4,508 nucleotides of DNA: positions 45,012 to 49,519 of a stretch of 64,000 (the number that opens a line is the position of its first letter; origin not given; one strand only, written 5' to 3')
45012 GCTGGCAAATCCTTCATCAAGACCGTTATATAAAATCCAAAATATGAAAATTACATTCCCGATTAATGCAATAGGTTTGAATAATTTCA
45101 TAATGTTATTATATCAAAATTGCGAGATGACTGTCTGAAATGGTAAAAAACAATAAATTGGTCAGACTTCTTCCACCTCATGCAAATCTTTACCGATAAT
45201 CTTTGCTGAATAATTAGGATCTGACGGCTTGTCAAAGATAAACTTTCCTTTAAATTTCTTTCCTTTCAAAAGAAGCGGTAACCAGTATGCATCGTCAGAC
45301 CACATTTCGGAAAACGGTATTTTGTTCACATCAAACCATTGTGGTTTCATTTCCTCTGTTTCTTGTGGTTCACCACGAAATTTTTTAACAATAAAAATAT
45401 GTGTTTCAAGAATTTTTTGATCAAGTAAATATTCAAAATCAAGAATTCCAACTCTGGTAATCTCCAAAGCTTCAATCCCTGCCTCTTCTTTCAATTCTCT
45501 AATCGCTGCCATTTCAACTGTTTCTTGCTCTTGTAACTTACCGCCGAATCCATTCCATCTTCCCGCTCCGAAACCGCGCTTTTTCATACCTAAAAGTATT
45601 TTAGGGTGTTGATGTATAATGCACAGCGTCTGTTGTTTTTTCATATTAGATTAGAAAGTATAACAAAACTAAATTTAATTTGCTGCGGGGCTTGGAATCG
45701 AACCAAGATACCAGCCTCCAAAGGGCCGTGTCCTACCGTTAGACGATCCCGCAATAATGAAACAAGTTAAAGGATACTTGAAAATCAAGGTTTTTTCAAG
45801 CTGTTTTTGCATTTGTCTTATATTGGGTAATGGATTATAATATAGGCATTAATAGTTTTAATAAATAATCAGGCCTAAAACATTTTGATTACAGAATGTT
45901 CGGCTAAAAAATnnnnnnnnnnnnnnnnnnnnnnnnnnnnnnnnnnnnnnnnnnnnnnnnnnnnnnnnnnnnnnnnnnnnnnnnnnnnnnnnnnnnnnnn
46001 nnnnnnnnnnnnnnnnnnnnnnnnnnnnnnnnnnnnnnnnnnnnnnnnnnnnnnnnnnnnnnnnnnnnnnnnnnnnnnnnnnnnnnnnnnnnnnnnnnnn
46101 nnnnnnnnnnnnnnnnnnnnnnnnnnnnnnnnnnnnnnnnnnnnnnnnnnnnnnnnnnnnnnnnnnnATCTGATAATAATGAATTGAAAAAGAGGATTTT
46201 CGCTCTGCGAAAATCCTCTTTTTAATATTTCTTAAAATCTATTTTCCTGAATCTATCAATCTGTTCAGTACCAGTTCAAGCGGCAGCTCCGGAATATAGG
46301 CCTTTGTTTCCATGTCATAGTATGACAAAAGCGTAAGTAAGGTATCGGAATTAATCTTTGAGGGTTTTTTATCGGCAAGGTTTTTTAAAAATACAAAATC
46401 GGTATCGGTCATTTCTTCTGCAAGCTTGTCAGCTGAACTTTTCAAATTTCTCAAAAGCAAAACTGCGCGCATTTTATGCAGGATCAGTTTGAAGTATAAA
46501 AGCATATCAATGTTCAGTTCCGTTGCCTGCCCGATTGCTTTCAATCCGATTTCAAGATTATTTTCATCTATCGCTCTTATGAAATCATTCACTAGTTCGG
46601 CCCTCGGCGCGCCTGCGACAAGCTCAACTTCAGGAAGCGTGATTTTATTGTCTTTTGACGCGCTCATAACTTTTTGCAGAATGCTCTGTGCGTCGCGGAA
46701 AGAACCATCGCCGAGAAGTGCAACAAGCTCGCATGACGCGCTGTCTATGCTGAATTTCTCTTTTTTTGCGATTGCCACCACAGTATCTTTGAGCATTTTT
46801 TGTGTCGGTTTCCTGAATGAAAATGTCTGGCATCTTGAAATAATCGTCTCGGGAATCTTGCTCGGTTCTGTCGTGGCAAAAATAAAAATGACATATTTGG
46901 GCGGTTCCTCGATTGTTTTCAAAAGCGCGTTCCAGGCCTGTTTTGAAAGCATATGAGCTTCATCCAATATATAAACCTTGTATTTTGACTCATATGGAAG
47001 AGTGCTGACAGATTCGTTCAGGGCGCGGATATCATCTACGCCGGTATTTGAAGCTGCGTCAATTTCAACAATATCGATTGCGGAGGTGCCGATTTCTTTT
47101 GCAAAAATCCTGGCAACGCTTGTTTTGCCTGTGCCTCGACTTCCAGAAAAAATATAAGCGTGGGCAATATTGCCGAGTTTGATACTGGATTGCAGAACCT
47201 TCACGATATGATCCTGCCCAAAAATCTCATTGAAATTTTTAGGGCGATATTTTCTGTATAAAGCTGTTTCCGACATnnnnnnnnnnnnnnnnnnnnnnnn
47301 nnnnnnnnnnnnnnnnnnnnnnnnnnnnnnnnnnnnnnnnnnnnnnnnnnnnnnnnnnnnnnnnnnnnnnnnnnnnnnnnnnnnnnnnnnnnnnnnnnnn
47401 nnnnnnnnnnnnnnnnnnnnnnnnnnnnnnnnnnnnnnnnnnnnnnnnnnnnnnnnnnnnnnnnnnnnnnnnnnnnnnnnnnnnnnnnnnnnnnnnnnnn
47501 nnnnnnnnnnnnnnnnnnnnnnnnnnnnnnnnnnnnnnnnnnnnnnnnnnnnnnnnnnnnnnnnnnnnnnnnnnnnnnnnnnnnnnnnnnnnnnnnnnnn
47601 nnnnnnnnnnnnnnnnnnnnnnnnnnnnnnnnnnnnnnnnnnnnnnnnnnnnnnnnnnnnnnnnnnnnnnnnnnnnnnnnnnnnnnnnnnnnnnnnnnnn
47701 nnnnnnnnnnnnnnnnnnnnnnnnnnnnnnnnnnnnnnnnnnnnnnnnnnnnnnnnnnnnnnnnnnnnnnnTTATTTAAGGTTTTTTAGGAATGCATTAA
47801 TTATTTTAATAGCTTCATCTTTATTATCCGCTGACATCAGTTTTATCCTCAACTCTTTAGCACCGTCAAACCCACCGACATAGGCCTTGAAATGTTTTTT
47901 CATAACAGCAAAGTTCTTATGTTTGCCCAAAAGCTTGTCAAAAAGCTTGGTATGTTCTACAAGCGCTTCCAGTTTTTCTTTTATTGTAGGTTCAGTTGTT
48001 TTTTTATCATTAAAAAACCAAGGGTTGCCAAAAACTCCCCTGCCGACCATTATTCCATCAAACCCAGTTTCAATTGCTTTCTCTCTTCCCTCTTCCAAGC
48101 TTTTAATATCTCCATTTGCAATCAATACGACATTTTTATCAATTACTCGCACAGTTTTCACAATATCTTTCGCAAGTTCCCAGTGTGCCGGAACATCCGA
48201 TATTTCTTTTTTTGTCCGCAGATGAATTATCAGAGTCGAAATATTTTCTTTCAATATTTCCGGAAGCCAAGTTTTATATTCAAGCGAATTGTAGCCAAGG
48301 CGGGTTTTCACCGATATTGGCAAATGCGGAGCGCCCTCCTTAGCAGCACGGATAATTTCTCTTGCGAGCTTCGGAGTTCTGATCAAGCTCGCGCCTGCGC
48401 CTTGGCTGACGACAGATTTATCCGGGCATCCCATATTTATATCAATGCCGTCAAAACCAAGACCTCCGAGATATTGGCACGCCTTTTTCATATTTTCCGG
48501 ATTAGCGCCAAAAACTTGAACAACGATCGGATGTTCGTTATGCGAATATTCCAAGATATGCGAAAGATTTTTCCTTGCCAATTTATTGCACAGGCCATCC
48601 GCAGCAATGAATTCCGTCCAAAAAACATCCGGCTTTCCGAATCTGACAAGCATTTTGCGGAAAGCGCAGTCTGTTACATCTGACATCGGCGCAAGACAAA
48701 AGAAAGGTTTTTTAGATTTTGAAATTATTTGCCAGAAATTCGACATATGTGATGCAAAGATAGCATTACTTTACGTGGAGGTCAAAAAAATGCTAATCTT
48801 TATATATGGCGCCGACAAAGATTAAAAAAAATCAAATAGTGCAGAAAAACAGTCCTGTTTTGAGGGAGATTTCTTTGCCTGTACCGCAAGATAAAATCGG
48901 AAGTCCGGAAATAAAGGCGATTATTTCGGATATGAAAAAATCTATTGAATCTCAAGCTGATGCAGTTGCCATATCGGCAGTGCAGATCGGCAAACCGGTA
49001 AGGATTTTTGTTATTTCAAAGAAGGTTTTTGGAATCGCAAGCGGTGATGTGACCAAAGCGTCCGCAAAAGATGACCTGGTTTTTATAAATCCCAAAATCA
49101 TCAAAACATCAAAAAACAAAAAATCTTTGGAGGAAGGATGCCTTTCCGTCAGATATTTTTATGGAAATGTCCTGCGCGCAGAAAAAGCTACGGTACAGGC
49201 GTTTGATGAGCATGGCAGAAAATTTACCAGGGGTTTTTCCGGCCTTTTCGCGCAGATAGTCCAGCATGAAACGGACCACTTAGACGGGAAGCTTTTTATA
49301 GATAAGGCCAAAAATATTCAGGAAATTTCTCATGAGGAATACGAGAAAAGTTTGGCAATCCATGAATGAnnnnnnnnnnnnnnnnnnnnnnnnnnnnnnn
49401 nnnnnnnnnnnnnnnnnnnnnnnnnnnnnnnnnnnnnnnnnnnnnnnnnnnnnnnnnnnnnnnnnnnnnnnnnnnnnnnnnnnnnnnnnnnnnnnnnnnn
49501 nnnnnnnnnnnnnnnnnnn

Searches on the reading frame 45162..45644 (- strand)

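Call 63: search_protein_families(library=pfam, proteins=[window:45162-45644:-], max_evalue=0.001)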
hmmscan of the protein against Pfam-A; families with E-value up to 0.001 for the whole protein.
window:45162-45644:- (160 aa): 1 family
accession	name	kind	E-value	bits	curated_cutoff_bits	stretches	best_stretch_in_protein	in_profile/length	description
PF00293.34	NUDIX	-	3.4e-15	56.7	21.1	1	8-124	8-133/134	NUDIX domain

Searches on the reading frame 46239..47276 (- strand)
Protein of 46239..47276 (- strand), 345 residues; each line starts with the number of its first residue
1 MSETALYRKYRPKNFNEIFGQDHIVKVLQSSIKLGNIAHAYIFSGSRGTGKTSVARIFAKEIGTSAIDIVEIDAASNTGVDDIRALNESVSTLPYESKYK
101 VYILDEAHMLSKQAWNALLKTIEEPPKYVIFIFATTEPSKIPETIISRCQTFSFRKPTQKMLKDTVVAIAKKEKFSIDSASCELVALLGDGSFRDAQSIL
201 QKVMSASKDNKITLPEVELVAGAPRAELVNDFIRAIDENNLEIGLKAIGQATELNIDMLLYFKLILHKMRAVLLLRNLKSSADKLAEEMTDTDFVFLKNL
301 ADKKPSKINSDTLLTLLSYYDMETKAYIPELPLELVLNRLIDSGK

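Call 63: search_protein_families(library=pfam, proteins=[window:46239-47276:-], max_evalue=0.001)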
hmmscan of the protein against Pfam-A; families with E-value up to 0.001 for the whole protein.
window:46239-47276:- (345 aa): 9 families
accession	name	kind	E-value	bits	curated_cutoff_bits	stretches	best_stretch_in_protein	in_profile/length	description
PF13177.12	DNA_pol3_delta2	-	1.1e-36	126.7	27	2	75-156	78-159/161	DNA polymerase III, delta subunit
PF00004.35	AAA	-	5.3e-15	56.5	21.2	1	42-151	2-125/131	ATPase family associated with various cellular activities (AAA)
PF05496.18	RuvB_N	-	6.3e-07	29.7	27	1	11-124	2-110/159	Holliday junction DNA helicase RuvB P-loop domain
PF13173.12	AAA_14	-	6.8e-06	26.6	27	1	40-132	4-94/129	AAA domain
PF13401.12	AAA_22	-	9.4e-06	26.4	27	0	42-84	9-51/130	AAA domain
PF13604.12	AAA_30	-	0.00013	22.2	27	1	42-131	22-121/191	AAA domain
PF05673.19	DUF815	-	0.0003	20.5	23.8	1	34-93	49-105/249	Protein of unknown function (DUF815)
PF22608.2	DNAX_ATPase_lid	-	0.00036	20.7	27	1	167-201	7-41/49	DNA polymerase III clamp loader subunit, ATPase lid domain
PF04851.21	ResIII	-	0.00097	19.5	22.5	0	89-124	116-152/164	Type III restriction enzyme, res subunit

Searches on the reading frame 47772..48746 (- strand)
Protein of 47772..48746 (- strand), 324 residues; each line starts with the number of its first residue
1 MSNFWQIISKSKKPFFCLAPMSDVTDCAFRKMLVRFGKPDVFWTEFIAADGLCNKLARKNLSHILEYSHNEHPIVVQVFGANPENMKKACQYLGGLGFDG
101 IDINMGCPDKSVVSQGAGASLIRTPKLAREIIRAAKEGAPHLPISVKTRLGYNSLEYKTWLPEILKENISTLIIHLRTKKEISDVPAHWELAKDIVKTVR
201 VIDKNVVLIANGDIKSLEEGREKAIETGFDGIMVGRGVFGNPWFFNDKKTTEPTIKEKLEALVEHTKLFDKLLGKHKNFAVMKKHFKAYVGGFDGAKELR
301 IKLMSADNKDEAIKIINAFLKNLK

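Call 63: search_protein_families(library=pfam, proteins=[window:47772-48746:-], max_evalue=0.001)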
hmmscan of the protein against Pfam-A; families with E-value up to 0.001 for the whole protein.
window:47772-48746:- (324 aa): 2 families
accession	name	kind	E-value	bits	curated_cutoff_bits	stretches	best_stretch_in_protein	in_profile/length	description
PF01207.24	Dus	-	9.1e-58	196.2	20.4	1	18-322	2-309/311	Dihydrouridine synthase (Dus)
PF23792.1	CD1375-like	-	0.00038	20.9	27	0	253-273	26-46/48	CD1375-like protein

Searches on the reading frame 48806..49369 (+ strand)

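Call 63: search_protein_families(library=pfam, proteins=[window:48806-49369:+], max_evalue=0.001)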
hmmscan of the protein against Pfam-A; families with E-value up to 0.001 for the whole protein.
window:48806-49369:+ (187 aa): 1 family
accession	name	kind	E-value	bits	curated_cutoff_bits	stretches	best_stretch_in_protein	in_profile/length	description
PF01327.26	Pep_deformylase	-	9.3e-41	139.5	22.8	1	10-172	3-154/156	Polypeptide deformylase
